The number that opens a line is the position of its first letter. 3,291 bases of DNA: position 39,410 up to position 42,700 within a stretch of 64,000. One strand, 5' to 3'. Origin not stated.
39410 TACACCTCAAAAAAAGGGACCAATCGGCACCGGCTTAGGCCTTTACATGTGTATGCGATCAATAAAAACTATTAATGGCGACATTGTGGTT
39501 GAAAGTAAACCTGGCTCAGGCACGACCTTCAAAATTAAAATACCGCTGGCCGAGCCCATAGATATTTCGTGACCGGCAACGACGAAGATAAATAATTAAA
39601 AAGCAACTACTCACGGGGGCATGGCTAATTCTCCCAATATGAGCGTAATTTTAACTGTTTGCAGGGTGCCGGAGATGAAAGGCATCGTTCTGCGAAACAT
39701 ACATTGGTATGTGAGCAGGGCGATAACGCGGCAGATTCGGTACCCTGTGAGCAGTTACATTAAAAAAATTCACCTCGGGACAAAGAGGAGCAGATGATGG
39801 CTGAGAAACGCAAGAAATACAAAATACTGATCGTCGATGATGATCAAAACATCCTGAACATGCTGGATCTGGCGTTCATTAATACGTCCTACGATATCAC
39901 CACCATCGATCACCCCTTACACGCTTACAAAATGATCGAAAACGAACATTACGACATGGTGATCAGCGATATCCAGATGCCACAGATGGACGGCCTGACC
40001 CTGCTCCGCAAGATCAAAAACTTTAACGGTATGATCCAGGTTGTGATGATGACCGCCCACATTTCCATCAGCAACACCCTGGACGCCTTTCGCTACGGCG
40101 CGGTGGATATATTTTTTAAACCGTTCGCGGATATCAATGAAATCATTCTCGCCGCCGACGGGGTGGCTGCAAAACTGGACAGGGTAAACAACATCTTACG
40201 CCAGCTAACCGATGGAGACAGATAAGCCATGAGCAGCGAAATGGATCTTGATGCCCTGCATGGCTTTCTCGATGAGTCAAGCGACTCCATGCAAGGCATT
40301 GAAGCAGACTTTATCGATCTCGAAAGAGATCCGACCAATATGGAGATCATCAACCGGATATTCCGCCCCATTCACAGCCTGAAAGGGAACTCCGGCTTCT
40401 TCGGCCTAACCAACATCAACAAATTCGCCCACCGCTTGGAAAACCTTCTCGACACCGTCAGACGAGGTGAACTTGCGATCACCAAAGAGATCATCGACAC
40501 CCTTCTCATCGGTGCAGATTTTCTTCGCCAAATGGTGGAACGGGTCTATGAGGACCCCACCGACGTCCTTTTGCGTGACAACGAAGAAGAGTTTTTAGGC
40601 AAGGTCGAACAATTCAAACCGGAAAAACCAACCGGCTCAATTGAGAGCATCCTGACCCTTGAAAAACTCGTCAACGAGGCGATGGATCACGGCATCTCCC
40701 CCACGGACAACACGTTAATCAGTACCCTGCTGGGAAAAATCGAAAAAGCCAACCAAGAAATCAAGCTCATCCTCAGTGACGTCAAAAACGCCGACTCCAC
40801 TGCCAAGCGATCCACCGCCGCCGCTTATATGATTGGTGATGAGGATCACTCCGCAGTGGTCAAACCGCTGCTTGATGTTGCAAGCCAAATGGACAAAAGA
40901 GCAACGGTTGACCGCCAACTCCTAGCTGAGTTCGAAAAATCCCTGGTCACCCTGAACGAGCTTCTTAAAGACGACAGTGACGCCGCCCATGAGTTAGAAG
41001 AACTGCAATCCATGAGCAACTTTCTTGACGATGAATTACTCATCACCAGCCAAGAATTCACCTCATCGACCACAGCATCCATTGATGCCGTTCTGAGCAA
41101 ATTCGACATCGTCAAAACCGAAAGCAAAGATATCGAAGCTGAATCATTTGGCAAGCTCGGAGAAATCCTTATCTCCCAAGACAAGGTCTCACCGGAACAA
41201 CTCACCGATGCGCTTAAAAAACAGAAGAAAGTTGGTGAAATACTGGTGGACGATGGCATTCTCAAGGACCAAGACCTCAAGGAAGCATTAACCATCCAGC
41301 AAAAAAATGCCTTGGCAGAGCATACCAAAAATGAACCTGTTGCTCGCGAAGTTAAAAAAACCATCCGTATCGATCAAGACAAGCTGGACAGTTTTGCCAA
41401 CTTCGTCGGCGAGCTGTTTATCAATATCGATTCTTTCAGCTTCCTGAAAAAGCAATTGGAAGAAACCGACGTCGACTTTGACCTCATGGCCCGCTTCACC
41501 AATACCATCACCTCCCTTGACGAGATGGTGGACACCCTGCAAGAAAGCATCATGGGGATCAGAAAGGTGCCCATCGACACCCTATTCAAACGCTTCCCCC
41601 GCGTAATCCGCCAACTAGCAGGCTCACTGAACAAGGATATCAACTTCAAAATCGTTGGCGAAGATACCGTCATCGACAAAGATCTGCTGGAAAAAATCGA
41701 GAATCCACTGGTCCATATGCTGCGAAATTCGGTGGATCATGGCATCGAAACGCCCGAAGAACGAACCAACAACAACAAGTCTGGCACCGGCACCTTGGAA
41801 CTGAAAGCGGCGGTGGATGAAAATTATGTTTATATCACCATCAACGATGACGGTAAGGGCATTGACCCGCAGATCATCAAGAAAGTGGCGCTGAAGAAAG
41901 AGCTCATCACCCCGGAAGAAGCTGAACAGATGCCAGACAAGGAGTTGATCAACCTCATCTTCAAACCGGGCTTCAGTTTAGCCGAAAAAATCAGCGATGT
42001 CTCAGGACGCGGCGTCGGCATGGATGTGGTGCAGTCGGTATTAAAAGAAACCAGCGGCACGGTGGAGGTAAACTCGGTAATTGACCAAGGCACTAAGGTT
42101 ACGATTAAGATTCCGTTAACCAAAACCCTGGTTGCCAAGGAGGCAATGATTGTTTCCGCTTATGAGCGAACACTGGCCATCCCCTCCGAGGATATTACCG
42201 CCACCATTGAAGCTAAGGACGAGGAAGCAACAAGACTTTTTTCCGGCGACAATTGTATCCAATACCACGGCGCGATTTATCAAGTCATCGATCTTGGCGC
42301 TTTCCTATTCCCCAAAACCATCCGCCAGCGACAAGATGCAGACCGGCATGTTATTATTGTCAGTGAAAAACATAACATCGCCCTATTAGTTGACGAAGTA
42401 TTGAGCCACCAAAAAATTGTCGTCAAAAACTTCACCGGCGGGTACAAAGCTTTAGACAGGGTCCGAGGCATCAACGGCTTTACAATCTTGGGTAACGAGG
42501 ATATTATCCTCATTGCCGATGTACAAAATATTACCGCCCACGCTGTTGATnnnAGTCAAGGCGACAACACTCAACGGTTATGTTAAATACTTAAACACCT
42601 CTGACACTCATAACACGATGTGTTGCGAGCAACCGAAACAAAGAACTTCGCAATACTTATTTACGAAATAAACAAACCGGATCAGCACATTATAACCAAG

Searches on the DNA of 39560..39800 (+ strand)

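Call 7: search_rna_families(source=window, start=39560, end=39800, threshold=evalue, max_evalue=10, show_alignments=3)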
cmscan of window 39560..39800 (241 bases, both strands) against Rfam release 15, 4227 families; matches with E-value up to 10: 0.
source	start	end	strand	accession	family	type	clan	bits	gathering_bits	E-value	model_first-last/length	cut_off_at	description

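Call 39: search_dna_similar(query=window:39603-39758:+, collection=plasmids, mode=distant, max_evalue=0.01, max_rows=15)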
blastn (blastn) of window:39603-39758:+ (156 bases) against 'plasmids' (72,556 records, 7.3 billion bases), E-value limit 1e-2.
No match.

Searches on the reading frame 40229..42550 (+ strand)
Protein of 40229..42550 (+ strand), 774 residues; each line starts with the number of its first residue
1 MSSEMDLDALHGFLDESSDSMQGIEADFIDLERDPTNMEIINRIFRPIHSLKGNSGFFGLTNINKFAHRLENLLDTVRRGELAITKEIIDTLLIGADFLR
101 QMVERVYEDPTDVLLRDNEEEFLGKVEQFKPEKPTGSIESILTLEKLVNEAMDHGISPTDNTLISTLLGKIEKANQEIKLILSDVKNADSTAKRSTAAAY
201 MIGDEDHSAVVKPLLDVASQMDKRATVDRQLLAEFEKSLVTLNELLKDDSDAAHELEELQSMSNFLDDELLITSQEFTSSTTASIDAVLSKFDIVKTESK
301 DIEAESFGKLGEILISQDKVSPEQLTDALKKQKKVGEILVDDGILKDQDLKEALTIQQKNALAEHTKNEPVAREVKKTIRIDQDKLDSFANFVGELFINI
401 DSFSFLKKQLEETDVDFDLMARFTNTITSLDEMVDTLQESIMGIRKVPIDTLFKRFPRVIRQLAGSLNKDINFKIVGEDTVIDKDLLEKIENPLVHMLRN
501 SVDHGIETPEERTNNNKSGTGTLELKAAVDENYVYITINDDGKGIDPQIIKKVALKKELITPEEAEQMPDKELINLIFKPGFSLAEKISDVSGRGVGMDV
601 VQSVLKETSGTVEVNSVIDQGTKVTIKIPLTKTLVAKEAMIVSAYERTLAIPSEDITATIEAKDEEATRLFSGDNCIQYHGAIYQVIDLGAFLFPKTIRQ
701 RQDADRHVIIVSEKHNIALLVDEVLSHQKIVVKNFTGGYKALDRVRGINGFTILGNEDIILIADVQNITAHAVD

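Call 25: search_protein_families(library=pfam, proteins=[window:40229-42550:+], max_evalue=0.001)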
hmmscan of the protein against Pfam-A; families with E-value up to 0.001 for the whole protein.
window:40229-42550:+ (774 aa): 4 families
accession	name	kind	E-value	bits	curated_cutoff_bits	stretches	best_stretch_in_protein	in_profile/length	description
PF02518.31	HATPase_c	-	1.1e-17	64.9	26.4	1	491-631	3-110/111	Histidine kinase-, DNA gyrase B-, and HSP90-like ATPase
PF01584.24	CheW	-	3.8e-16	59.4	23.5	1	639-771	2-136/138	CheW-like domain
PF01627.28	Hpt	-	1.1e-13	51.7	24.6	1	11-106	4-81/84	Hpt domain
PF02895.20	H-kinase_dim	-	6.7e-09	36.5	23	1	377-443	2-67/68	Signal transducing histidine kinase, homodimeric domain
